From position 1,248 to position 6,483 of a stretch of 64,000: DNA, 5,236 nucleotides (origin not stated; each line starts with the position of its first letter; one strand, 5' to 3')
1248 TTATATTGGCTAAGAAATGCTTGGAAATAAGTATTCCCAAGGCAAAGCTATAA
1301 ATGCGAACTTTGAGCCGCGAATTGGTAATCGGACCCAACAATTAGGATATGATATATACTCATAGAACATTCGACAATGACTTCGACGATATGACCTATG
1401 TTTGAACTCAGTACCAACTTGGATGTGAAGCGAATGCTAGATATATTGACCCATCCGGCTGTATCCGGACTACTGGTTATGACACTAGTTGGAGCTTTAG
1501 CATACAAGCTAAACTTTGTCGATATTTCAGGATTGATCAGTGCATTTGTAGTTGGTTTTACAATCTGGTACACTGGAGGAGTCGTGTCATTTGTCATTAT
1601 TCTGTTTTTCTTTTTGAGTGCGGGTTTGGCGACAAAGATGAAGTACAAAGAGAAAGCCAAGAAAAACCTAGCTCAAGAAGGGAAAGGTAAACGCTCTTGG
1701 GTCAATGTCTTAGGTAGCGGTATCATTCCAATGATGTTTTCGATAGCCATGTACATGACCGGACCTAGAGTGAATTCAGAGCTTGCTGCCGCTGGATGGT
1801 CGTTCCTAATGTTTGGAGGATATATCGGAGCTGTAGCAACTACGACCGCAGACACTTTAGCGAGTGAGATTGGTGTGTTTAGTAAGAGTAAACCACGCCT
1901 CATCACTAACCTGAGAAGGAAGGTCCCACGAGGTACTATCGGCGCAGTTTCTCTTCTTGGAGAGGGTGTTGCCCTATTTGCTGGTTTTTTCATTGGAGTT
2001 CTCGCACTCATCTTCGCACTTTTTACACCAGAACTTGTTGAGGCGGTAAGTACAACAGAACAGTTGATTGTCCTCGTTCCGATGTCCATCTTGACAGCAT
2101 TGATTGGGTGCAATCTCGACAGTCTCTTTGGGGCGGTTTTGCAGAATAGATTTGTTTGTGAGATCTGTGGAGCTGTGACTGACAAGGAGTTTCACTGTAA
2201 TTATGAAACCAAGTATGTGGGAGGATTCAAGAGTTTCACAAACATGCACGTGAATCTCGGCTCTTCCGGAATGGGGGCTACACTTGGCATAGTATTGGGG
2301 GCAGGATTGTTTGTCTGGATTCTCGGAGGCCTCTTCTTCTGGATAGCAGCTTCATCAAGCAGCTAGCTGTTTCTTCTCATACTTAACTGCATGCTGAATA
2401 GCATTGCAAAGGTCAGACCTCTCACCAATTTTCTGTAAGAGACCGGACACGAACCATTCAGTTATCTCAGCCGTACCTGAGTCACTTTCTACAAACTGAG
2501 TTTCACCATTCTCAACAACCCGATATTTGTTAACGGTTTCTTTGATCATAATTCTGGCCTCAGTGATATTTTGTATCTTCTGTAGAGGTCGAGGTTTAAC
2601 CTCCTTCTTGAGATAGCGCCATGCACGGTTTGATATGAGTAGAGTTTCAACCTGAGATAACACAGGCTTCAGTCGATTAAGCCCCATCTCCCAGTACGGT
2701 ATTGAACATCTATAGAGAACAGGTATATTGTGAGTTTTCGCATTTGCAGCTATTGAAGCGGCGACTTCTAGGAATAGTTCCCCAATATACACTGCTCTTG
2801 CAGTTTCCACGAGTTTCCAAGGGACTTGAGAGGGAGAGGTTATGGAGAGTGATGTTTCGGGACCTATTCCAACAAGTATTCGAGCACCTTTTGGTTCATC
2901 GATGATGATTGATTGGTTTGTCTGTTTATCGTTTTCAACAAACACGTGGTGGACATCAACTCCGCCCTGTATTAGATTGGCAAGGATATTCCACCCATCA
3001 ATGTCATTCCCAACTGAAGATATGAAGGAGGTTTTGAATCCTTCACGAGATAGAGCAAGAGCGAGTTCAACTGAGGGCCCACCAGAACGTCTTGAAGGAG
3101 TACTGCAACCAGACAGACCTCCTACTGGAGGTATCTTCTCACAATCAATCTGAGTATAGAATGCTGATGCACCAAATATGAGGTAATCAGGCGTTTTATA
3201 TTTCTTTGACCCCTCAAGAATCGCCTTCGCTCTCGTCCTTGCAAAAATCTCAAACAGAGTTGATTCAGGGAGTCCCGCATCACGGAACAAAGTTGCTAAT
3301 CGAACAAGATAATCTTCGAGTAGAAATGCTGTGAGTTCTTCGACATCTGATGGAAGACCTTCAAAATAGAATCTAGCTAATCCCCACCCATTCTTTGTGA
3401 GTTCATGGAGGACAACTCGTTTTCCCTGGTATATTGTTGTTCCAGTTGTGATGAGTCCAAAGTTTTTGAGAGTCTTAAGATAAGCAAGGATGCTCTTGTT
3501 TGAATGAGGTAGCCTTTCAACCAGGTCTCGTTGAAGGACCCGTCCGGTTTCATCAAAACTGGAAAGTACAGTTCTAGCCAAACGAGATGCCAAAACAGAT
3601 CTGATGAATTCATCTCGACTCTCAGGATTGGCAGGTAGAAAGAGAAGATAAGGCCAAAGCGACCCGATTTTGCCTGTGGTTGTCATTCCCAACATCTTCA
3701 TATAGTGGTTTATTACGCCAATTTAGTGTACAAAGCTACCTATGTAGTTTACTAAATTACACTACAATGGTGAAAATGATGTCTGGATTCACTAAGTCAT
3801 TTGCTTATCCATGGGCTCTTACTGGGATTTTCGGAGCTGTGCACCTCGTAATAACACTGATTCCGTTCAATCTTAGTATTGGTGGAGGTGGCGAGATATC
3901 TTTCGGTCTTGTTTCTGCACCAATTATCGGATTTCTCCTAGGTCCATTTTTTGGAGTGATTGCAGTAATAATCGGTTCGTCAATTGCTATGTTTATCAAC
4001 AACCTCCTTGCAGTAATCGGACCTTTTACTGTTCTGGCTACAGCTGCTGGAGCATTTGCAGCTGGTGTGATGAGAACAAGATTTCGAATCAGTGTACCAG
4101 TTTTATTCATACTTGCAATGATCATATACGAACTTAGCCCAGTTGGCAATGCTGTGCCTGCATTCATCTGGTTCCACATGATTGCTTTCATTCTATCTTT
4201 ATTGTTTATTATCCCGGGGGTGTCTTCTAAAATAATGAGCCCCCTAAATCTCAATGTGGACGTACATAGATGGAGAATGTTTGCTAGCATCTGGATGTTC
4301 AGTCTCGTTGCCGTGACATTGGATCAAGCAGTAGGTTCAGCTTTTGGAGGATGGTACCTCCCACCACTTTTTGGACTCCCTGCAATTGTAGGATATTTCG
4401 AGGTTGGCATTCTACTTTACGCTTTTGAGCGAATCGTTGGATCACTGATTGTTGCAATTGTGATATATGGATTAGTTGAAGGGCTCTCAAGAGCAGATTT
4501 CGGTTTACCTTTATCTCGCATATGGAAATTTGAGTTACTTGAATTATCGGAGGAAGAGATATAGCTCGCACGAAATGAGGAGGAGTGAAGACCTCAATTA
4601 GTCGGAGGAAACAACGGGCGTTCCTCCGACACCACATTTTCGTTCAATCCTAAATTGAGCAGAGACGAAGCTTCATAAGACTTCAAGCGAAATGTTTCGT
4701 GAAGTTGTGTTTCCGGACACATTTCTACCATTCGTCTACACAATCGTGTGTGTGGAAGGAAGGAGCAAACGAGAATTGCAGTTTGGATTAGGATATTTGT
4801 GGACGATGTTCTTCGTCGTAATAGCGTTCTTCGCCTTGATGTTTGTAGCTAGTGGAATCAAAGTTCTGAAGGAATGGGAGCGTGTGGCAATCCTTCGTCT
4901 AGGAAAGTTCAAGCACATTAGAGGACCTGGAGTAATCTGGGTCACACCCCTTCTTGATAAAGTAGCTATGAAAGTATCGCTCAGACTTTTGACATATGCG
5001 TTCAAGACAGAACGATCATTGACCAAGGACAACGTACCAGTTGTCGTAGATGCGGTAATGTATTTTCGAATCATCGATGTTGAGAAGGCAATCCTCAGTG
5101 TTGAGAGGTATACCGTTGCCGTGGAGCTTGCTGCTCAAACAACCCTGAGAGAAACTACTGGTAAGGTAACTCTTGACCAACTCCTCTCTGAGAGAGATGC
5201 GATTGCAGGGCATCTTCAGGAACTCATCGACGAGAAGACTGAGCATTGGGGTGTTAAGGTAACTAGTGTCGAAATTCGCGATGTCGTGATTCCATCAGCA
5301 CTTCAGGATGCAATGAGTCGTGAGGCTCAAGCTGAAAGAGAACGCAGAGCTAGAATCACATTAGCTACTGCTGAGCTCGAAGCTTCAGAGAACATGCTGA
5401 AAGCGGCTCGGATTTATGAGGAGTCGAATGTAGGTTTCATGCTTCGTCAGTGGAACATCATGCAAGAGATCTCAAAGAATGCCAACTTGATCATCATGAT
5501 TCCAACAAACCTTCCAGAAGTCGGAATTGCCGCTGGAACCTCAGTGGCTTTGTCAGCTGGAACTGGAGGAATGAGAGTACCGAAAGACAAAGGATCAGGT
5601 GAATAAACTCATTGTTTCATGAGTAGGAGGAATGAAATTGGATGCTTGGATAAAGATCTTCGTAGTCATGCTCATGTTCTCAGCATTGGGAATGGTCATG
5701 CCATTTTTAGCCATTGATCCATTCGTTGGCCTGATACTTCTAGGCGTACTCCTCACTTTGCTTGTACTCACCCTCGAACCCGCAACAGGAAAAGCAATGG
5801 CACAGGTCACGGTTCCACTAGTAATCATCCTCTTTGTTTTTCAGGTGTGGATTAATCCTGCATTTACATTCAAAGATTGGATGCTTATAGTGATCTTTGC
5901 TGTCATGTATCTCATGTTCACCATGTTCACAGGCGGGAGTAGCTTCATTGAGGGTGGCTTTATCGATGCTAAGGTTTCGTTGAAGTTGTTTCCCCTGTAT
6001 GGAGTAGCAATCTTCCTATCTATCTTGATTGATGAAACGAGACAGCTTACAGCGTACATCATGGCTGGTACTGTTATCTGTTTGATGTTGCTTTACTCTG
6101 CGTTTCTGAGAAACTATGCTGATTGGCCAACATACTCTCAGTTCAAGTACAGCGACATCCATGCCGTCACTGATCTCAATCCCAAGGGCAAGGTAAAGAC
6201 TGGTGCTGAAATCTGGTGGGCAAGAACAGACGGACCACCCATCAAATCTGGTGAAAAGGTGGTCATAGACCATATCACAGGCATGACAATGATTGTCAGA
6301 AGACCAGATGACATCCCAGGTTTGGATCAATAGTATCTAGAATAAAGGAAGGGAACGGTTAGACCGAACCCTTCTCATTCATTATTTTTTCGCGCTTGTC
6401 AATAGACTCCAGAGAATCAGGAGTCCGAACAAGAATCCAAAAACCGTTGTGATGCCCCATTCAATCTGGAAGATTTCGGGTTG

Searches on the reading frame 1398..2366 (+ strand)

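Call 91: search_protein_families(library=pfam, proteins=[window:1398-2366:+], max_evalue=0.001)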
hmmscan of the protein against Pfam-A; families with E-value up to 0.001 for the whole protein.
window:1398-2366:+ (322 aa): 1 family
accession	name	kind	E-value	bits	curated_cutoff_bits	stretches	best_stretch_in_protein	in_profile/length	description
PF01940.21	DUF92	-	7.3e-65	219.2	27.5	1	27-293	2-250/251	Integral membrane protein DUF92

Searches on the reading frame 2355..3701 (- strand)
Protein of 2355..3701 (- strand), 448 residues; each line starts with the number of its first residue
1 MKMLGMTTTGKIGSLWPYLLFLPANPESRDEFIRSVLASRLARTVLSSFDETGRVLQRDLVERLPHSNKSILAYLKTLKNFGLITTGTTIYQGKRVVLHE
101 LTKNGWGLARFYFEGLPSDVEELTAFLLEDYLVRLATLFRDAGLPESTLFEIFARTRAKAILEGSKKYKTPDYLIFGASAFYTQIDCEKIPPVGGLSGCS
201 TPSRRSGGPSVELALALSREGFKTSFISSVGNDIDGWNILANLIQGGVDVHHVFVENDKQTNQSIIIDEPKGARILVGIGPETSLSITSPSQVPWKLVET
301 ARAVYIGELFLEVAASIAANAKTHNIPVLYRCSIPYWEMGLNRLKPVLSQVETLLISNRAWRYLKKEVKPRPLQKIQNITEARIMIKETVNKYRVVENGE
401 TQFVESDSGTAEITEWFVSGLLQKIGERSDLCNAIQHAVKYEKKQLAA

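Call 91: search_protein_families(library=pfam, proteins=[window:2355-3701:-], max_evalue=0.001)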
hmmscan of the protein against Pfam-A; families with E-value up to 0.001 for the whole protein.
window:2355-3701:- (448 aa): 1 family
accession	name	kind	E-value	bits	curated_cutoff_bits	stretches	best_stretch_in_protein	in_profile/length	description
PF00294.29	PfkB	-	3e-13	50.2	25.8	1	176-335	7-171/302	pfkB family carbohydrate kinase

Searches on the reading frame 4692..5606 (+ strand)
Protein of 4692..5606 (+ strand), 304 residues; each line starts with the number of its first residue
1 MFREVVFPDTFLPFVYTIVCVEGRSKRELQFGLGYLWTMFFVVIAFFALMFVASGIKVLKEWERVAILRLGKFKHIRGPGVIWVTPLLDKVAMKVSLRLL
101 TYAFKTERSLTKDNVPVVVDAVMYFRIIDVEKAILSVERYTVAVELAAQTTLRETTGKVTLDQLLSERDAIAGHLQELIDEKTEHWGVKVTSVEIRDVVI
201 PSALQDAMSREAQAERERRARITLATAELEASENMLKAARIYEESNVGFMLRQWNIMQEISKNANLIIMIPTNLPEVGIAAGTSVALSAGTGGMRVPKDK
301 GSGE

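Call 26: search_protein_families(library=pfam, proteins=[window:4692-5606:+], max_evalue=0.01)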
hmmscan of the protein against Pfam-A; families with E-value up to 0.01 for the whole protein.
window:4692-5606:+ (304 aa): 2 families
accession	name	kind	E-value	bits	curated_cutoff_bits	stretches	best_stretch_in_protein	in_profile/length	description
PF01145.31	Band_7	-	7.4e-37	127.5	23.6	1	58-228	2-175/176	SPFH domain / Band 7 family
PF13421.11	Band_7_1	-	0.00098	19.2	24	1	156-213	151-208/211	SPFH domain-Band 7 family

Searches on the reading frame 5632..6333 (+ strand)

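Call 26: search_protein_families(library=pfam, proteins=[window:5632-6333:+], max_evalue=0.01)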
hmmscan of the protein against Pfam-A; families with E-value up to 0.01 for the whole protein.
window:5632-6333:+ (233 aa): 1 family
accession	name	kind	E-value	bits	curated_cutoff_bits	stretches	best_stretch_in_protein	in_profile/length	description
PF01957.25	NfeD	-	1.4e-11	44.9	29.1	1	178-224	11-57/57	NfeD-like C-terminal, partner-binding domain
